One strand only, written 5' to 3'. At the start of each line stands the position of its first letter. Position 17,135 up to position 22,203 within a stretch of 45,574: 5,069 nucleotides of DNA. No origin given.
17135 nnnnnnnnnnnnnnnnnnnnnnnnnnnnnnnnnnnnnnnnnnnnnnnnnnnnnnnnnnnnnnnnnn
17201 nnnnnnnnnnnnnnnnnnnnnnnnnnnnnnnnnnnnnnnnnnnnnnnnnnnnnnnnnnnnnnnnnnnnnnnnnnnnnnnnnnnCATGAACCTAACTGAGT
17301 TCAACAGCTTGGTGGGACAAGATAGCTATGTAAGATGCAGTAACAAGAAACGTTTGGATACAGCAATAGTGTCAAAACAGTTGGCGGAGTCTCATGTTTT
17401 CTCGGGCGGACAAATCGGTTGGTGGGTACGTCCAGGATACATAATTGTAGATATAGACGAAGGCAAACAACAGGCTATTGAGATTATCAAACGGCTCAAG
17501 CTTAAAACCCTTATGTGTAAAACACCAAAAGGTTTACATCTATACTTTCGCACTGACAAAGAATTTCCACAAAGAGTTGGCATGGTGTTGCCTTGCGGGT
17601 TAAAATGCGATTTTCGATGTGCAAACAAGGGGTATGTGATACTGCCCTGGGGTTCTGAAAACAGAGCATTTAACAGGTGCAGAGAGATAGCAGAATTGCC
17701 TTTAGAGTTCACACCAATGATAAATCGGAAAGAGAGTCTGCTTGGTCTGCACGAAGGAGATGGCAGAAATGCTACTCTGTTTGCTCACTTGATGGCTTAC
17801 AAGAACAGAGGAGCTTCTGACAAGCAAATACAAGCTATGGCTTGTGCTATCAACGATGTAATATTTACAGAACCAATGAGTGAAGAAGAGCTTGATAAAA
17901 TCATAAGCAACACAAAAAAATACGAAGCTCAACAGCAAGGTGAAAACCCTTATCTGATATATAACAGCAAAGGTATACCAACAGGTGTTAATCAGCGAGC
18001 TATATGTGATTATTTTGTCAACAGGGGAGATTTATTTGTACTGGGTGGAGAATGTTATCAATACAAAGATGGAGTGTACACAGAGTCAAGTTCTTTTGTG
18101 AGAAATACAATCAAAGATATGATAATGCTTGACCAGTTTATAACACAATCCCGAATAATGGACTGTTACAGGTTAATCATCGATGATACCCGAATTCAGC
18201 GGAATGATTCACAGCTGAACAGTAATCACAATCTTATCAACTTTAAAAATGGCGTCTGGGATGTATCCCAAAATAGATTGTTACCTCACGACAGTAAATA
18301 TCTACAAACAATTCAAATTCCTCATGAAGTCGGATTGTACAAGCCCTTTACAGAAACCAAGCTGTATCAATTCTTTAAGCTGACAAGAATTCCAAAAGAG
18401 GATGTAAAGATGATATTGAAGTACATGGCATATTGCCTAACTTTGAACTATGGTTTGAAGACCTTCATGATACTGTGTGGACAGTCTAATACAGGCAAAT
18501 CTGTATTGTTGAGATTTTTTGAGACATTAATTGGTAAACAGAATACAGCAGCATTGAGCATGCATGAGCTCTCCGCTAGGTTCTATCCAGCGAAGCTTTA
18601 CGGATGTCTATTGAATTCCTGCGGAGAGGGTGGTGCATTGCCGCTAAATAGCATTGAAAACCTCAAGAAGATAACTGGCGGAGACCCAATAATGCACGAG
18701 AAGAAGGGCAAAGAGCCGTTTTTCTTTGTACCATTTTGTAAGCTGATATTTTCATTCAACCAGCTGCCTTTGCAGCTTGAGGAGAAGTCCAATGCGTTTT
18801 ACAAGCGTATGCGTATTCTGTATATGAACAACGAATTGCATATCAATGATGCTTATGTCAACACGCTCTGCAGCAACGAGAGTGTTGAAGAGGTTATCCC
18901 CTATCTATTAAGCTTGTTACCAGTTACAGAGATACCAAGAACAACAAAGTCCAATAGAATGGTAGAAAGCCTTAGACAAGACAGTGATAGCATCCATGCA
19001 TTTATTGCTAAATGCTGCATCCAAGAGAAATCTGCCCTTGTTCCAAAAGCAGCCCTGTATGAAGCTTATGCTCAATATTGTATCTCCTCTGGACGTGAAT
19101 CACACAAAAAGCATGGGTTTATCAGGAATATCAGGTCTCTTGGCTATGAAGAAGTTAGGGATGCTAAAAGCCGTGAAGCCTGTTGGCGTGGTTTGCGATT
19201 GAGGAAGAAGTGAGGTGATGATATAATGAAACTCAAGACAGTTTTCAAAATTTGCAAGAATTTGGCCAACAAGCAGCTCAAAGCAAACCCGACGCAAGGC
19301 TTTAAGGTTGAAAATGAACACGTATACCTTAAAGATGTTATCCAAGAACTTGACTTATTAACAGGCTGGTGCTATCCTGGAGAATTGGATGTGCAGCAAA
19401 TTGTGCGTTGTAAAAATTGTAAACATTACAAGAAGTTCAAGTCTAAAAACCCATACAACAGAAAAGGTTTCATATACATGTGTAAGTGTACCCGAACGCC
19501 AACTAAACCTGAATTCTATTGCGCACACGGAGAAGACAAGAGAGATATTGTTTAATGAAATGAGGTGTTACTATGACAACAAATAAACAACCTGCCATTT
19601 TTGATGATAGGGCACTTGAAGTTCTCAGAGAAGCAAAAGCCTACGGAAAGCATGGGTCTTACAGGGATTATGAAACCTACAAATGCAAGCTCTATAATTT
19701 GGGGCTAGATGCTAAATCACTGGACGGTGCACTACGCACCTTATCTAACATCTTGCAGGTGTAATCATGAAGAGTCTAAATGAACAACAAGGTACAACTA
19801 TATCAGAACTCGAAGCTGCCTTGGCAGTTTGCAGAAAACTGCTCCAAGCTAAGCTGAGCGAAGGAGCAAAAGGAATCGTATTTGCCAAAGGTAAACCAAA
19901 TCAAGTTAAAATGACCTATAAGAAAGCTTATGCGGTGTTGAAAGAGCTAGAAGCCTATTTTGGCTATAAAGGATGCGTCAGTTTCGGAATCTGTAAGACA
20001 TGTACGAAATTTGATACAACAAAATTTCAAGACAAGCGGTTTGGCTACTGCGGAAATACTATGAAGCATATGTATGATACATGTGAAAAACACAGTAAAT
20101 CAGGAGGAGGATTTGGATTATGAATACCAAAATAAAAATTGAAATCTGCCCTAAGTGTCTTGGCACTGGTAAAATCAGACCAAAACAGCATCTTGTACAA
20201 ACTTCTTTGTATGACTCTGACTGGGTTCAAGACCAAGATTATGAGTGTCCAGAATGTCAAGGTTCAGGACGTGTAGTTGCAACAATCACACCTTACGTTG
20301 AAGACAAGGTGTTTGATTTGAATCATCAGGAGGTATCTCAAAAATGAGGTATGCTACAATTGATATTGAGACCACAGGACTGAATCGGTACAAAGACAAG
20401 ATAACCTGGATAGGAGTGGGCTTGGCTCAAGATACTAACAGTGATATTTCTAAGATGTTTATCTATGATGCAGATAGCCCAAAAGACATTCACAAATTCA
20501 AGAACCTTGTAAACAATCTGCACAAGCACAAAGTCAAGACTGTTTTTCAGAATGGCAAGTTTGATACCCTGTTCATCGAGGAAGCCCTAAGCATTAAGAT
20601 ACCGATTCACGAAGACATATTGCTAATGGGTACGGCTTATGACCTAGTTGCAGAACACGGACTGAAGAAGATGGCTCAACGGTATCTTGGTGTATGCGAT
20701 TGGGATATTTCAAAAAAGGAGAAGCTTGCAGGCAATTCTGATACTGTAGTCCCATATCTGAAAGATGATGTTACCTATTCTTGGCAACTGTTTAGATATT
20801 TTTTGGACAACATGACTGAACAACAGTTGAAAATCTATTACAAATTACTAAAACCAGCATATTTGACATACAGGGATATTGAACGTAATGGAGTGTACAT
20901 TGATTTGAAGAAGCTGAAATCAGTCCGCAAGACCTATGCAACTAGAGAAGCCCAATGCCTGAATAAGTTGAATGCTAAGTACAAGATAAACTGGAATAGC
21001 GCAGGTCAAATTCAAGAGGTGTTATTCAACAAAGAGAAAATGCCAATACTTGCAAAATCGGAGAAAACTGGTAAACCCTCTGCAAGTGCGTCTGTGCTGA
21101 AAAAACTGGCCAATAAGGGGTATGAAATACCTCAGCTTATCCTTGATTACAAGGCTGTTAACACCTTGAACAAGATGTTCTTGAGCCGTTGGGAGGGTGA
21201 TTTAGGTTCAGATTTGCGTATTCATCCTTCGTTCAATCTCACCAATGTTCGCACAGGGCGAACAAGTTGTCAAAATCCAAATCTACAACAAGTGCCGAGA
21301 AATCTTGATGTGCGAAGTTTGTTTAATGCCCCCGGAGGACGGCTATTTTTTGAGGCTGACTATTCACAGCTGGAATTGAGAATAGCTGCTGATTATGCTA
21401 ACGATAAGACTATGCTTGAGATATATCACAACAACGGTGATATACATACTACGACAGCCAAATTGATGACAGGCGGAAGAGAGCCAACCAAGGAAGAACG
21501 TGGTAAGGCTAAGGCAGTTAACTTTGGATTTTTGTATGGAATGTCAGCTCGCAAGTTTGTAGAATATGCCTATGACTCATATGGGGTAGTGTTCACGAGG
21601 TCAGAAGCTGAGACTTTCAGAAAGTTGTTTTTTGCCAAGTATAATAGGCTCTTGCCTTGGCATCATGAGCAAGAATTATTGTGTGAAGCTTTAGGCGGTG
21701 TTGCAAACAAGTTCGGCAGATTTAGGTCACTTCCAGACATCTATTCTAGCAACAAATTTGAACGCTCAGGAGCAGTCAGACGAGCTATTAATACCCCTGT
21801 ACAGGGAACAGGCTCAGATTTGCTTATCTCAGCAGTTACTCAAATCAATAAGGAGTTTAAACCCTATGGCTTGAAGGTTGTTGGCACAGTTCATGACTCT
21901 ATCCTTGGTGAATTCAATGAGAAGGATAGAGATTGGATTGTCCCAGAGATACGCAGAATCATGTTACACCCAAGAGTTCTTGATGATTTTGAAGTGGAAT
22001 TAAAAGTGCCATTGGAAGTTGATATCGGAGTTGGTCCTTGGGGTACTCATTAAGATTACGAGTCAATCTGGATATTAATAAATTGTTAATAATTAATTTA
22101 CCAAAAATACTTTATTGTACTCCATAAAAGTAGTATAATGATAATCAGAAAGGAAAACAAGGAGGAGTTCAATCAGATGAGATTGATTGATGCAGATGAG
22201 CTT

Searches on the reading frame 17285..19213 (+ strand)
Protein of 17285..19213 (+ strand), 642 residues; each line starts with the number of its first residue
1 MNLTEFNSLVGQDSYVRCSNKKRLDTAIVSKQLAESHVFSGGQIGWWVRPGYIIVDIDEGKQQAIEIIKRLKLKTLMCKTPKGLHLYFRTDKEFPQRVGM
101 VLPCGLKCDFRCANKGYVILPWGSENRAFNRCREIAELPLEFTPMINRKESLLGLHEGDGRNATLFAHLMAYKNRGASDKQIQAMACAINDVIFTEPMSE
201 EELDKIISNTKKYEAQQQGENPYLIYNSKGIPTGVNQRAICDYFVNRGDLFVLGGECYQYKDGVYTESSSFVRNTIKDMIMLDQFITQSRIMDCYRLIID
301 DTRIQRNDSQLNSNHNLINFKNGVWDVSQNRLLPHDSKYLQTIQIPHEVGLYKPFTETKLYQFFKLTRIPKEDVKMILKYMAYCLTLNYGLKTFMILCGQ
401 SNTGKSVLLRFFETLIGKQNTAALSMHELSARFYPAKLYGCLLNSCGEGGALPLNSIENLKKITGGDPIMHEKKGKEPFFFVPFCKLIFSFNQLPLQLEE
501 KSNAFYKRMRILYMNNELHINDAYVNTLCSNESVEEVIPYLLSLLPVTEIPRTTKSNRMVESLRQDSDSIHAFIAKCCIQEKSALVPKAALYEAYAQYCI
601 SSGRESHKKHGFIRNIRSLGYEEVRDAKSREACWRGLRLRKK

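Call 28: search_protein_families(library=phrogs, proteins=[window:17285-19213:+], max_evalue=0.00001)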
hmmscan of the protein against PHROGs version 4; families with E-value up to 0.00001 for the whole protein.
window:17285-19213:+ (642 aa): 9 families
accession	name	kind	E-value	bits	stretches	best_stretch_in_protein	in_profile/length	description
phrog_864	-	DNA, RNA and nucleotide metabolism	1.5e-80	273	1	44-622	42-606/1064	DNA primase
phrog_1829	-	DNA, RNA and nucleotide metabolism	1.8e-39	136.5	1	241-640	334-756/772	DNA primase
phrog_1156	-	DNA, RNA and nucleotide metabolism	2.9e-38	133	1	309-641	475-827/855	DNA primase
phrog_6088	-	DNA, RNA and nucleotide metabolism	6.7e-36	125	1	281-641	390-765/772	DNA primase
phrog_7601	-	unknown function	1.7e-33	117.3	1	374-630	2-264/289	-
phrog_2478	-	DNA, RNA and nucleotide metabolism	3.1e-23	82.8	1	303-641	494-842/854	DNA polymerase/primase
phrog_16213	-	DNA, RNA and nucleotide metabolism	5.7e-20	72.2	1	259-516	259-520/732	DNA primase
phrog_1883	-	DNA, RNA and nucleotide metabolism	5.5e-13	49.1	1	456-641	560-749/756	DNA helicase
phrog_16950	-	DNA, RNA and nucleotide metabolism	1.5e-07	30.8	0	301-510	465-681/843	DNA primase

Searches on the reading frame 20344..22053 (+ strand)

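Call 28: search_protein_families(library=phrogs, proteins=[window:20344-22053:+], max_evalue=0.00001)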
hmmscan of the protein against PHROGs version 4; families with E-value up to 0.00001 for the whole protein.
window:20344-22053:+ (569 aa): 8 families
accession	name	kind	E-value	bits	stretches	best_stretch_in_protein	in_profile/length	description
phrog_17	-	DNA, RNA and nucleotide metabolism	2.4e-106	358.2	1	1-566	670-1230/1445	DNA polymerase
phrog_2573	-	DNA, RNA and nucleotide metabolism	1.7e-32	114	1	323-542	5-247/336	DNA polymerase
phrog_12241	-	DNA, RNA and nucleotide metabolism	2e-27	97.3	1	3-329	129-501/502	DNA polymerase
phrog_5995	-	DNA, RNA and nucleotide metabolism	5.5e-24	86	1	417-565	19-173/236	DNA polymerase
phrog_15971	-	DNA, RNA and nucleotide metabolism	1.3e-17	65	1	177-406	15-232/376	DNA polymerase I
phrog_10285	-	DNA, RNA and nucleotide metabolism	6.6e-15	56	1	314-413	32-139/321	DNA polymerase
phrog_35406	-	DNA, RNA and nucleotide metabolism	9.3e-08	32.6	0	386-501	109-218/320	DNA polymerase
phrog_23226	-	DNA, RNA and nucleotide metabolism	1.5e-06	27.9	1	206-371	204-377/611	DNA polymerase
